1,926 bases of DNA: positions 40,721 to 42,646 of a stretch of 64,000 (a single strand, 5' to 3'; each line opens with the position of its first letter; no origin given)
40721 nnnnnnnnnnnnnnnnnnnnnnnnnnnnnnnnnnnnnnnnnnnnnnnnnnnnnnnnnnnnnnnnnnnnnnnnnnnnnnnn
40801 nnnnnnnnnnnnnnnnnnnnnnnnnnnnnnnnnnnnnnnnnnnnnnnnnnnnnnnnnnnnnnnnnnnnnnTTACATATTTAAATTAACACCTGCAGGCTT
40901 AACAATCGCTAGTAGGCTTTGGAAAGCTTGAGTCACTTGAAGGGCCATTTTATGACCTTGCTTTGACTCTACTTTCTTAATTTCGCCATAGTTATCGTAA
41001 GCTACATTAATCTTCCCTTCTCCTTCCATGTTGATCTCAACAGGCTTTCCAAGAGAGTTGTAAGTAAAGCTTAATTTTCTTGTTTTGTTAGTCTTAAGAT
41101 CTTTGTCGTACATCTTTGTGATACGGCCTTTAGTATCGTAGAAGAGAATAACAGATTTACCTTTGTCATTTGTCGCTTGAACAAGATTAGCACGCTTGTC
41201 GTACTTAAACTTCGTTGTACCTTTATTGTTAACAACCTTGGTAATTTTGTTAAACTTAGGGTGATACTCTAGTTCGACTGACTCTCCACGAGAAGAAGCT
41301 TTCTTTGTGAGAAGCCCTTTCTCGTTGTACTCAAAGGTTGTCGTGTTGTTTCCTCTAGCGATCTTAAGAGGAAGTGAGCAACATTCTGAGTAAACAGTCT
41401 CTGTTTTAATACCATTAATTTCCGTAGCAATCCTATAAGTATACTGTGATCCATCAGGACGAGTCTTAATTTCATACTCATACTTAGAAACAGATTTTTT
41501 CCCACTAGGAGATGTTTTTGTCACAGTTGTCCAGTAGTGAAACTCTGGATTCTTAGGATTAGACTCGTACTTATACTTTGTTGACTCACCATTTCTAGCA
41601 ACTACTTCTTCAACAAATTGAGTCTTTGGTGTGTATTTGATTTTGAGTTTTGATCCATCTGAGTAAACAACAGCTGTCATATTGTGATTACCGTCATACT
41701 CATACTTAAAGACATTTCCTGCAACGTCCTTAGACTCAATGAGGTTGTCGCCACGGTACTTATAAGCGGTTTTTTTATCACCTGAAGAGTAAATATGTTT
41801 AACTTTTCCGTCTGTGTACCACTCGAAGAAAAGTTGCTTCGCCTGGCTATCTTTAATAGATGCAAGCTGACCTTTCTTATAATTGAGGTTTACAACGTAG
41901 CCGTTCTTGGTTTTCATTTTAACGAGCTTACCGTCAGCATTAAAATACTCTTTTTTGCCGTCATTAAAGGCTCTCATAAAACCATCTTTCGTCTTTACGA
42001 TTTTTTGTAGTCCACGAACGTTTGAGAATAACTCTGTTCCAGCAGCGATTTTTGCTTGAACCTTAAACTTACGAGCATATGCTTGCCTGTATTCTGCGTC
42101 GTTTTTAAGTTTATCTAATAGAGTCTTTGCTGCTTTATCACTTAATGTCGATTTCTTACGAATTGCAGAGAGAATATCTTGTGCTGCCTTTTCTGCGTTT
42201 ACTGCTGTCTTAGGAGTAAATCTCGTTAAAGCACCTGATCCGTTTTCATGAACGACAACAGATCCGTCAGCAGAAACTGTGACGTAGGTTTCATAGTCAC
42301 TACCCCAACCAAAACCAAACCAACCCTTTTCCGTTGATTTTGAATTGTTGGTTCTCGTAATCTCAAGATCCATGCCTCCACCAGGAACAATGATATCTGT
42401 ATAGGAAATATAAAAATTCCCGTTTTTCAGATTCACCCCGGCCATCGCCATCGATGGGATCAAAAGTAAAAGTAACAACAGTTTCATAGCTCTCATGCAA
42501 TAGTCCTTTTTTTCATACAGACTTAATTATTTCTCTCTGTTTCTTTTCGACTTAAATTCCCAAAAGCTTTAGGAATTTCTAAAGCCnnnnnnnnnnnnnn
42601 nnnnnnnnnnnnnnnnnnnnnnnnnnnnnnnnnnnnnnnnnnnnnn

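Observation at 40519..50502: Tad/Flp pilus operon ending in a YD-repeat protein and a tiny secreted Cys-peptide: apparent counterpart of the Bdellovibrio host-interaction (hit) locus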

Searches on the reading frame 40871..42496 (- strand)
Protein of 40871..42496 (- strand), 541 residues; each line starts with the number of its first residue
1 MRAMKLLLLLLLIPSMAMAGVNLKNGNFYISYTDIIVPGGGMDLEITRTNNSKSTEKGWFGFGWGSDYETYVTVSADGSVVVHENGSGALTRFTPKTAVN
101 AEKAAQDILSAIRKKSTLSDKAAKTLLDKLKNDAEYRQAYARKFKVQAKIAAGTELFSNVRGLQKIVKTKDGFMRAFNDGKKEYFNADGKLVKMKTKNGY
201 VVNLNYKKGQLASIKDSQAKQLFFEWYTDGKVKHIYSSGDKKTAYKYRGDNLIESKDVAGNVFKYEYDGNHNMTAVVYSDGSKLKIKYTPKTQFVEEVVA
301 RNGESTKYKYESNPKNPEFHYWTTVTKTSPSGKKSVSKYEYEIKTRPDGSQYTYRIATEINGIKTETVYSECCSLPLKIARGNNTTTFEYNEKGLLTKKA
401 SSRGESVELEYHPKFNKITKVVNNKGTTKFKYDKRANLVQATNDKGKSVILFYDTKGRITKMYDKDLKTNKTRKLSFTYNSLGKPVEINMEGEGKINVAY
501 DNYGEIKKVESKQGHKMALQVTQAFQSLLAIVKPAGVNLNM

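Call 3: search_protein_families(library=pfam, proteins=[window:40871-42496:-], max_evalue=0.01)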
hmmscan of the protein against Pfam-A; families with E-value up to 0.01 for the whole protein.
window:40871-42496:- (541 aa): 3 families
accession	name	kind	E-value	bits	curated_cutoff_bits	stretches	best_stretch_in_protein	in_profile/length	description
PF05593.20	RHS_repeat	-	4.5e-18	65.6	22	1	250-282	5-37/38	RHS Repeat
PF20148.4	DUF6531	-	1.2e-13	51.6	24.1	1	21-88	4-69/74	Domain of unknown function (DUF6531)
PF07202.18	Tcp10_C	-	0.00014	21.9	36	0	227-245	9-27/35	T-complex protein 10 C-terminus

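Call 4: search_protein_families(library=ncbifam, proteins=[window:40871-42496:-], max_evalue=0.01)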
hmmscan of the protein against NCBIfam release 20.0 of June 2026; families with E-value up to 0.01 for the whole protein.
window:40871-42496:- (541 aa): 2 families
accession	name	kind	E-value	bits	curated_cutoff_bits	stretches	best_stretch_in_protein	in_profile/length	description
TIGR01643.1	YD_repeat_2x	repeat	2.5e-17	62.6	15.8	1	250-284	5-39/42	YD repeat-containing protein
NF041261.1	RHS_core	equivalog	2.7e-11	42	2000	1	260-496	469-702/1261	RHS element core protein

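Call 5: find_homologous_proteins(query=window:40871-42496:-)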
Query window:40871-42496:- (541 aa): 826 proteins with E <= 0.001 among 8000 candidates; the best 120 are listed.
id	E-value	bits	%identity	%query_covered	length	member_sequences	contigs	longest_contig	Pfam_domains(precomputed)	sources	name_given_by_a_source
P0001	0.0e+0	1198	100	100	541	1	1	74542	PF05593.20,PF25023.2,PF20148.5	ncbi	-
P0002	0.0e+0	1140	94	100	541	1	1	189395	PF05593.20,PF25023.2,PF20148.5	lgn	-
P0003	0.0e+0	1080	90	100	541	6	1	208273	PF05593.20,PF25023.2,PF20148.5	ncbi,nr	ncbi:MAG: DUF6531 domain-containing protein [Bdellovibrionota bacterium]|nr:DUF6531 domain-containin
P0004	0.0e+0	1018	84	100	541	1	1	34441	PF05593.20,PF25023.2,PF20148.5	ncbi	-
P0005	0.0e+0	1016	84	100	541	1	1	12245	PF05593.20,PF25023.2,PF20148.5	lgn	-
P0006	0.0e+0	1016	83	100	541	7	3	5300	PF05593.20,PF25023.2,PF20148.5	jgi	jgi:YD repeat-containing protein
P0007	0.0e+0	1013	84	100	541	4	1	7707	PF05593.20,PF20148.5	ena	-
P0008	1.7e-297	1005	83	100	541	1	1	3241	PF05593.20,PF07202.19,PF20148.5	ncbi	ncbi:unnamed protein product [Chrysoparadoxa australica]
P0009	1.5e-295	999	83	100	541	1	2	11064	PF05593.20,PF25023.2,PF20148.5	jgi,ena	-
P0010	1.7e-284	962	80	100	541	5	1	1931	PF05593.20,PF20148.5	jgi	-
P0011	4.2e-283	958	80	100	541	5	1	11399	PF05593.20,PF20148.5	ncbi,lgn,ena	-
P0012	2.0e-281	952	79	100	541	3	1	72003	PF05593.20,PF25023.2,PF20148.5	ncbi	-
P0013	7.1e-281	950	79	100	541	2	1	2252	PF05593.20,PF25023.2,PF20148.5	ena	-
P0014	9.7e-280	947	79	100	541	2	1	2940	PF05593.20,PF20148.5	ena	-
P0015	1.5e-279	946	79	100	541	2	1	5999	PF05593.20,PF20148.5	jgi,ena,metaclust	metaclust:\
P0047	4.1e-249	846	70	98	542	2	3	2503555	PF05593.20,PF25023.2,PF20148.5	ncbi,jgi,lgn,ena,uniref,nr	ncbi:hypothetical protein A9Q84_21660 [Halobacteriovorax marinus]|uniref:DUF6531 domain-containing p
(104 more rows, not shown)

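Call 16: find_encoding_contigs(protein=P0002, flank=10000, max_places=1)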
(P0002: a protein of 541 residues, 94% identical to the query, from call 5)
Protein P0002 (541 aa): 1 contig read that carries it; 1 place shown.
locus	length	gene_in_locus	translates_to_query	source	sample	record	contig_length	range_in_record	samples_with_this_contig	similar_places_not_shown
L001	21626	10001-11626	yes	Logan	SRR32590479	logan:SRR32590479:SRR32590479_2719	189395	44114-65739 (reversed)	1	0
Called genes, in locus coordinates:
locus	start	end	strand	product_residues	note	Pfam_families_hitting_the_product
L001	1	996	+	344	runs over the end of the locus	PF01370:Epimerase, PF04321:RmlD_sub_bind, PF16363:GDP_Man_Dehyd (faint)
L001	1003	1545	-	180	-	-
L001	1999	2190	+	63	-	PF16982:Flp1_like (weak)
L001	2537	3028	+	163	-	PF01478:Peptidase_A24 (weak)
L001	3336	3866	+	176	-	-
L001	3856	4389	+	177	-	-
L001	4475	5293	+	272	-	PF08666:SAF (weak), PF16976:RcpC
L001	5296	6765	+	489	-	PF00263:Secretin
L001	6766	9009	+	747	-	PF01656:CbiA, PF02374:ArsA_ATPase (faint), PF10609:ParA, PF13191:AAA_16 (faint), PF13614:AAA_31, PF20720:nSTAND3 (faint), PF00437:T2SSE, PF27713:UCP018868 (weak)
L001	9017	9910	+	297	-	PF00482:T2SSF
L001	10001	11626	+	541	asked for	PF20148:DUF6531, PF05593:RHS_repeat (faint), PF25023:TEN_YD-shell (weak)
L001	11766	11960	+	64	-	-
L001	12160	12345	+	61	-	-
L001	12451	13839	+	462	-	PF00171:Aldedh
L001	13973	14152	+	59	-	-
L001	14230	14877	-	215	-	PF01590:GAF (weak)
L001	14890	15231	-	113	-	-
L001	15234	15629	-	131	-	PF00072:Response_reg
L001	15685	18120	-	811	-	PF02190:LON_substr_bdg, PF00004:AAA, PF07728:AAA_5 (weak), PF22667:Lon_lid, PF05362:Lon_C, PF13541:ChlI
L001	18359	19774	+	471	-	PF00483:NTP_transferase, PF12804:NTP_transf_3, PF25084:LbH_EIF2B (faint), PF25087:GMPPB_C, PF14602:Hexapep_2 (faint), PF00132:Hexapep (weak)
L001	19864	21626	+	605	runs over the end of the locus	PF13522:GATase_6, PF13537:GATase_7, PF01380:SIS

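Call 17: find_encoding_contigs(protein=P0003, flank=10000, max_places=1)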
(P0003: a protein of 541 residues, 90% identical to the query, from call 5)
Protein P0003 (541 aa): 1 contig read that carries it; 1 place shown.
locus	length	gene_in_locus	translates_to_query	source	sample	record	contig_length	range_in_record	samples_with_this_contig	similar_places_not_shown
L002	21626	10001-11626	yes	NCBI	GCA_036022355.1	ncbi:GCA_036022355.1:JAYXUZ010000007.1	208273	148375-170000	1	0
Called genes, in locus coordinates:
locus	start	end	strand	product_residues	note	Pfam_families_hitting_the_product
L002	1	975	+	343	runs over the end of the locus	PF01370:Epimerase, PF04321:RmlD_sub_bind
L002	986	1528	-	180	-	-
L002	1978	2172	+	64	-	-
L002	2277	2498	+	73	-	-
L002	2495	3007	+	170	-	PF01478:Peptidase_A24 (weak)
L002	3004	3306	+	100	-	-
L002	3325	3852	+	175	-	-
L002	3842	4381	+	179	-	-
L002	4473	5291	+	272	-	PF08666:SAF, PF16976:RcpC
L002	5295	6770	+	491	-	PF00263:Secretin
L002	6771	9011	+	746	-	-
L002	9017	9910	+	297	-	PF00482:T2SSF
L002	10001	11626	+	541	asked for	PF20148:DUF6531, PF25023:TEN_YD-shell, PF05593:RHS_repeat (weak)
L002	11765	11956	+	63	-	-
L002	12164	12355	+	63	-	-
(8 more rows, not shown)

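Call 18: find_encoding_contigs(protein=P0004, flank=10000, max_places=1)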
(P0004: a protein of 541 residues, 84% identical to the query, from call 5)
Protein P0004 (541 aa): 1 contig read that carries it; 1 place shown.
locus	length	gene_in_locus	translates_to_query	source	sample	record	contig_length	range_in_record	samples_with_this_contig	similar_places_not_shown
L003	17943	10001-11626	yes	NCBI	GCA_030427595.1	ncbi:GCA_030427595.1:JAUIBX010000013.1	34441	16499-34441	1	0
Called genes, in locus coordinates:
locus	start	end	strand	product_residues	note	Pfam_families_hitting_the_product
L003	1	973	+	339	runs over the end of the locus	PF04321:RmlD_sub_bind, PF01370:Epimerase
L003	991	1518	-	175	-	-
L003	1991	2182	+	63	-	-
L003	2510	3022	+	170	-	PF01478:Peptidase_A24 (weak)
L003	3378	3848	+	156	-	-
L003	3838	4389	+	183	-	-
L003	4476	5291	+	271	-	PF08666:SAF (weak), PF16976:RcpC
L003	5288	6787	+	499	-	PF13629:T2SS-T3SS_pil_N (faint), PF00263:Secretin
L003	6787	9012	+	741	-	PF01656:CbiA, PF02374:ArsA_ATPase (faint), PF10609:ParA, PF13614:AAA_31, PF20720:nSTAND3 (faint), PF00437:T2SSE, PF27713:UCP018868 (weak)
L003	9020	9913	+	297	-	PF00482:T2SSF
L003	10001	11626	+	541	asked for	PF20148:DUF6531, PF25023:TEN_YD-shell (faint), PF05593:RHS_repeat (weak)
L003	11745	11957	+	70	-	-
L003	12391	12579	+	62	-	-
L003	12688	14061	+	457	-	PF00171:Aldedh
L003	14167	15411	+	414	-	PF00135:COesterase, PF20434:BD-FAE, PF07859:Abhydrolase_3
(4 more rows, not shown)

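Call 27: search_protein_representatives(protein=window:40871-42496:-)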
Query: 541 residues. Proteins with E-value up to 0.001 (for the whole library): 21948; up to 1e-10: 9159; up to 1e-30: 861. The best 150 are listed.
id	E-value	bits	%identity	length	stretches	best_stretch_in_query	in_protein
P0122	9.4e-169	578.7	54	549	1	7-541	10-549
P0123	1.8e-151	521.7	50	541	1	17-537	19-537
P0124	1.2e-150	519.0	52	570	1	2-540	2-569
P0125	4.7e-145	500.6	50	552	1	6-537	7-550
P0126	6.1e-145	500.2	47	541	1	7-541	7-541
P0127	6.9e-142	490.1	48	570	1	9-540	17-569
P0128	8.1e-137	473.4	46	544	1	6-540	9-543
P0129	5.1e-133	460.8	47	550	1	6-540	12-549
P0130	1.9e-132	459.0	46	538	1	18-540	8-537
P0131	2.9e-130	451.8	46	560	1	6-540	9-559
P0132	6.7e-130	450.6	66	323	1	220-541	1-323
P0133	3.3e-129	448.3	46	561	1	5-541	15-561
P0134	5.3e-124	431.1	47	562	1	12-540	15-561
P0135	1.5e-123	429.6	42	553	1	13-541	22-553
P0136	1.1e-121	423.5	43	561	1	10-540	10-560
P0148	5.6e-108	378.2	37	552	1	7-540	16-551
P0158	3.4e-99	349.3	36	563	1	8-540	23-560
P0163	1.9e-97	343.5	38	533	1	7-541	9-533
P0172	7.4e-93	328.4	37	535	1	7-538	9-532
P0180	2.5e-90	320.0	37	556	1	5-540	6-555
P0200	5.7e-84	299.0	32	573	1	7-539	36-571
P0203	2.0e-83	297.3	35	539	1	7-539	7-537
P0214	9.4e-81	288.4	33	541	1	8-540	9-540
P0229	6.4e-78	279.1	34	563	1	11-539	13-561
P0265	4.5e-69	249.9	34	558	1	6-536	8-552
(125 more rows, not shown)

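Call 31: list_cluster_members(proteins=[P0148, P0158, P0163, P0172, P0180, P0200, P0203, P0214, P0229, P0265])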
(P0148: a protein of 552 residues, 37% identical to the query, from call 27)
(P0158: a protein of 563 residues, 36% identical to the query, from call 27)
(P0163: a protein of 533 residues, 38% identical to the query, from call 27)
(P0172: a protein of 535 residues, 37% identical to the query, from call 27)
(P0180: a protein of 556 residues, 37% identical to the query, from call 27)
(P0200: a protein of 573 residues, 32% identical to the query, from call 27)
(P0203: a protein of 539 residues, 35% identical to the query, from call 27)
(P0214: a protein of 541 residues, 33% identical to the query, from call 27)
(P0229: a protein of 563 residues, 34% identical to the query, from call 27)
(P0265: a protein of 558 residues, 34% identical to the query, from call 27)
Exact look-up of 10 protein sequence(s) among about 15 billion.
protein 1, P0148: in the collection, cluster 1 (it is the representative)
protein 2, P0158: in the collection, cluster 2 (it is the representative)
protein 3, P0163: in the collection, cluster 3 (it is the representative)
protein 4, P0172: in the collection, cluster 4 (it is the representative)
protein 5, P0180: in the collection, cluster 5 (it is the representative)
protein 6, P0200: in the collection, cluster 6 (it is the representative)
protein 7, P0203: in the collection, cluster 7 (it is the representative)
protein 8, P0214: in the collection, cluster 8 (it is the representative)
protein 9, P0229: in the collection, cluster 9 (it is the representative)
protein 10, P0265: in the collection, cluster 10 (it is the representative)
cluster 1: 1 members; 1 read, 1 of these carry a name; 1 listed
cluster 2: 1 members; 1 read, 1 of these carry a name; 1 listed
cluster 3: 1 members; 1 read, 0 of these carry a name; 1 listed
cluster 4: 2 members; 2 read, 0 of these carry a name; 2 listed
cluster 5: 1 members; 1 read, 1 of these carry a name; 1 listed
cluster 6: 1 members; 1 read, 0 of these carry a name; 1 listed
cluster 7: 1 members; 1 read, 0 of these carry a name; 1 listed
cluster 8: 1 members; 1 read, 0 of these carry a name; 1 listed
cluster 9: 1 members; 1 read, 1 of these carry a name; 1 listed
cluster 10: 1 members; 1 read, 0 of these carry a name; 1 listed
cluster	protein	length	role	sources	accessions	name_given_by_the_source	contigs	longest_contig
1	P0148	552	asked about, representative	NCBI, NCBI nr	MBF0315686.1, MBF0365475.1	MAG: hypothetical protein HQK50_07875 [Oligoflexia bacterium] | hypothetical protein [Oligoflexia bacterium]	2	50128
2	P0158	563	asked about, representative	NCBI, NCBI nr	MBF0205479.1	MAG: RHS repeat protein [Oligoflexia bacterium] | RHS repeat protein [Oligoflexia bacterium]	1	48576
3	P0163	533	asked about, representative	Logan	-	-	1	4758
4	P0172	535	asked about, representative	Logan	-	-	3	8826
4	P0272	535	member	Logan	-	-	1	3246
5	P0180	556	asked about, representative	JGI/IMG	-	YD repeat-containing protein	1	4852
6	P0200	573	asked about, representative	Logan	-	-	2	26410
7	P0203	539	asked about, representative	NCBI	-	-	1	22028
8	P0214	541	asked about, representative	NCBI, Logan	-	-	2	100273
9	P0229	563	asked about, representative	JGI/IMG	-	YD repeat-containing protein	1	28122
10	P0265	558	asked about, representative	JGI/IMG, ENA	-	-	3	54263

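Call 32: find_encoding_contigs(protein=P0214, flank=10000, max_places=1)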
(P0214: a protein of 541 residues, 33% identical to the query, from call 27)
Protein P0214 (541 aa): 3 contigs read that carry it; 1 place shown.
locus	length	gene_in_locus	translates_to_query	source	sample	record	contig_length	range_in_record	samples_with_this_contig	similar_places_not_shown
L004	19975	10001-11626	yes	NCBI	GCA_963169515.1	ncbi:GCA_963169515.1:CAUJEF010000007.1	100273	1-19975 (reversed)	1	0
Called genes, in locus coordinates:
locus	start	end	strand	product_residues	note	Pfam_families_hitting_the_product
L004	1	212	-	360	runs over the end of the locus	PF13428:TPR_14 (faint), PF13432:TPR_16 (faint), PF25068:ARM_TT21_4th (faint), PF12895:ANAPC3 (faint), PF14559:TPR_19 (faint), PF07719:TPR_2 (faint), PF00515:TPR_1 (weak), PF13414:TPR_11, +4 more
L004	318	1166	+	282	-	-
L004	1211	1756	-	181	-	PF01797:Y1_Tnp (weak)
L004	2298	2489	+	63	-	PF16982:Flp1_like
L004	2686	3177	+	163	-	PF01478:Peptidase_A24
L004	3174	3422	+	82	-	-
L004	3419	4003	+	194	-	-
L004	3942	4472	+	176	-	-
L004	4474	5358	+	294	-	PF08666:SAF (weak), PF16976:RcpC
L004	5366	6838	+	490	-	PF04972:BON (faint), PF00263:Secretin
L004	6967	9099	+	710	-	PF01656:CbiA, PF00437:T2SSE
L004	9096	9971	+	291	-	PF00482:T2SSF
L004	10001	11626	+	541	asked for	PF20148:DUF6531, PF25023:TEN_YD-shell, PF05593:RHS_repeat (weak)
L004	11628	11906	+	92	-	-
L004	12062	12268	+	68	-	-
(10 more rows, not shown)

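Call 33: find_encoding_contigs(protein=P0047, flank=10000, max_places=1)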
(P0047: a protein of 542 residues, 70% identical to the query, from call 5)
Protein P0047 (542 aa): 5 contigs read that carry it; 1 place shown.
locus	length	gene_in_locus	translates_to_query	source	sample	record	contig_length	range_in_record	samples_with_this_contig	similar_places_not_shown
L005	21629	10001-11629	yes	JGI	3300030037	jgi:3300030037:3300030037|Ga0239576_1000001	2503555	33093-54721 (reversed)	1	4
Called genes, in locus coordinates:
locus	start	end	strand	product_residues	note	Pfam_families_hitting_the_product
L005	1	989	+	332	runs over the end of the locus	PF01370:Epimerase, PF04321:RmlD_sub_bind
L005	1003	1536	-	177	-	-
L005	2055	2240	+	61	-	-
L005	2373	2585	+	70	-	-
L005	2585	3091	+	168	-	-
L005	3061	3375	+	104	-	-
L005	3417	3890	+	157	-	-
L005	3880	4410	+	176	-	-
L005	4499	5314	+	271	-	PF08666:SAF (weak), PF16976:RcpC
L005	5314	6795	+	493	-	PF00263:Secretin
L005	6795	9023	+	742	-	PF01656:CbiA, PF10609:ParA (faint), PF13614:AAA_31, PF00437:T2SSE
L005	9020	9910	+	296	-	PF00482:T2SSF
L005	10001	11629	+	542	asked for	PF20148:DUF6531, PF05593:RHS_repeat (faint), PF25023:TEN_YD-shell (faint)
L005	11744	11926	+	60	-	-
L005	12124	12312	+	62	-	-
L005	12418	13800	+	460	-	PF00171:Aldedh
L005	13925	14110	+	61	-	-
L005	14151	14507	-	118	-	-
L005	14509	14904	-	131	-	PF00072:Response_reg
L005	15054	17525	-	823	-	PF02190:LON_substr_bdg, PF00004:AAA, PF07728:AAA_5 (weak), PF22667:Lon_lid, PF05362:Lon_C, PF13541:ChlI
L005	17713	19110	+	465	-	PF00483:NTP_transferase, PF12804:NTP_transf_3, PF25084:LbH_EIF2B, PF00132:Hexapep (weak), PF25087:GMPPB_C, PF00132:Hexapep (weak), PF00132:Hexapep, PF14602:Hexapep_2, +1 more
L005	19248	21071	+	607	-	PF13230:GATase_4, PF13522:GATase_6, PF13537:GATase_7, PF01380:SIS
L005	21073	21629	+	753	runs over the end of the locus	PF00580:UvrD-helicase, PF01443:Viral_helicase1 (faint), PF13245:AAA_19, PF13604:AAA_30 (faint), PF13087:AAA_12 (faint), PF13361:UvrD_C, PF13538:UvrD_C_2, PF21196:PcrA_UvrD_tudor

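Call 55: find_related_loci(query=A2, collection=metagenome_contigs, flank=6000)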
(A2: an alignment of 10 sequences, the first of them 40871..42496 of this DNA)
Query A2 (541 aa) in metagenome_contigs; peptide patterns used: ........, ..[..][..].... (x = any residue, [..] = any of these).
214 stretches matched a pattern; 169 encode a relative of the query (tblastn E <= 1e-3); the best 80 are kept; 80 distinct loci.
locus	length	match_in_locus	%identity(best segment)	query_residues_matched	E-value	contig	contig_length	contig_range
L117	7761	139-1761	90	1-541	0e+0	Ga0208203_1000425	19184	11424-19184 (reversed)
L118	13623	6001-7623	84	1-541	0e+0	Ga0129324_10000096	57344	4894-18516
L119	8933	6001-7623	83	1-541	0e+0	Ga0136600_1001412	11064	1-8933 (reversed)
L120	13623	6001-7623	81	1-541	0e+0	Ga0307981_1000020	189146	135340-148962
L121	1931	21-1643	80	1-541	0e+0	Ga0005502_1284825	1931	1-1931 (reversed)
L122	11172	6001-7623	79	1-541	0e+0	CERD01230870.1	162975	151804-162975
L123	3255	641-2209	74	17-541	0e+0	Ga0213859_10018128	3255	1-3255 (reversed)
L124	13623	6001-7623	69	1-541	0e+0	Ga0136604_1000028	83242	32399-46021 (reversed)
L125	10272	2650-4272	70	1-541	0e+0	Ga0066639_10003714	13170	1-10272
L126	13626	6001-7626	72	1-541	0e+0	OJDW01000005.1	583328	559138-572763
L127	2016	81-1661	72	17-541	0e+0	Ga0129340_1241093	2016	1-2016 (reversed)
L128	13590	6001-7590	69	13-541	0e+0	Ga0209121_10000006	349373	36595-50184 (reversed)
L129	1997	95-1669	72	14-537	0e+0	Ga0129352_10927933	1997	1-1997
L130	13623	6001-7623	67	1-541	0e+0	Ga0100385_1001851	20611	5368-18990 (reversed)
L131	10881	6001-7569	69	19-541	0e+0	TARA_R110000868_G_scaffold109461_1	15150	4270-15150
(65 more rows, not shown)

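Call 63: predict_structure(alignment_id=A1)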
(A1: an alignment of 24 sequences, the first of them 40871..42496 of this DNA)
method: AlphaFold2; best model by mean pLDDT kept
length: 541 residues; sequences in the alignment: 24
mean_pLDDT: 89.9   pTM: 0.79
mean pLDDT of the five models: 89.9, 89.2, 88.2, 87.9, 87.3
residues with pLDDT >= 90: 379; 70-90: 136; 50-70: 13; < 50: 13
segments of 3 or more residues with pLDDT < 50: 9-16, 538-541
pLDDT, mean of each block of 10 residues (from residue 1): 51 55 94 88 90 90 95 95 90 89 95 91 94 93 93 92 91 93 96 92 95 94 95 91 96 96 96 96 96 96 96 95 97 96 92 94 92 90 93 89 94 90 93 90 93 88 91 91 85 87 78 82 84 62 33
secondary structure, 60 per line:
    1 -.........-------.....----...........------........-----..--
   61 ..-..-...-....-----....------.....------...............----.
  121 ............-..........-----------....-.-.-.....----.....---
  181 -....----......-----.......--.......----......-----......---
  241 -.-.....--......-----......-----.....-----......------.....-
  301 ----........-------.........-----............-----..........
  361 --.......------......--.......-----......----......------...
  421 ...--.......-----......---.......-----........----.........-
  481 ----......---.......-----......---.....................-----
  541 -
elements in order: H2-10 E18-22 E27-37 E44-51 E71-74 E80-83 E90-94 H101-115 H120-132 H134-143 E155-158 E164-168 E173-177 E182-185 E190-195 E201-207 E210-216 E221-226 E232-237 E244-248 E251-256 E262-267 E273-277 E283-288 E295-299 E305-312 E320-328 E334-345 E351-360 E363-369 E376-381 E384-390 E396-401 E406-411 E418-423 E426-432 E438-443 E447-453 E459-466 E471-479 E485-490 E494-500 E506-511 H515-535
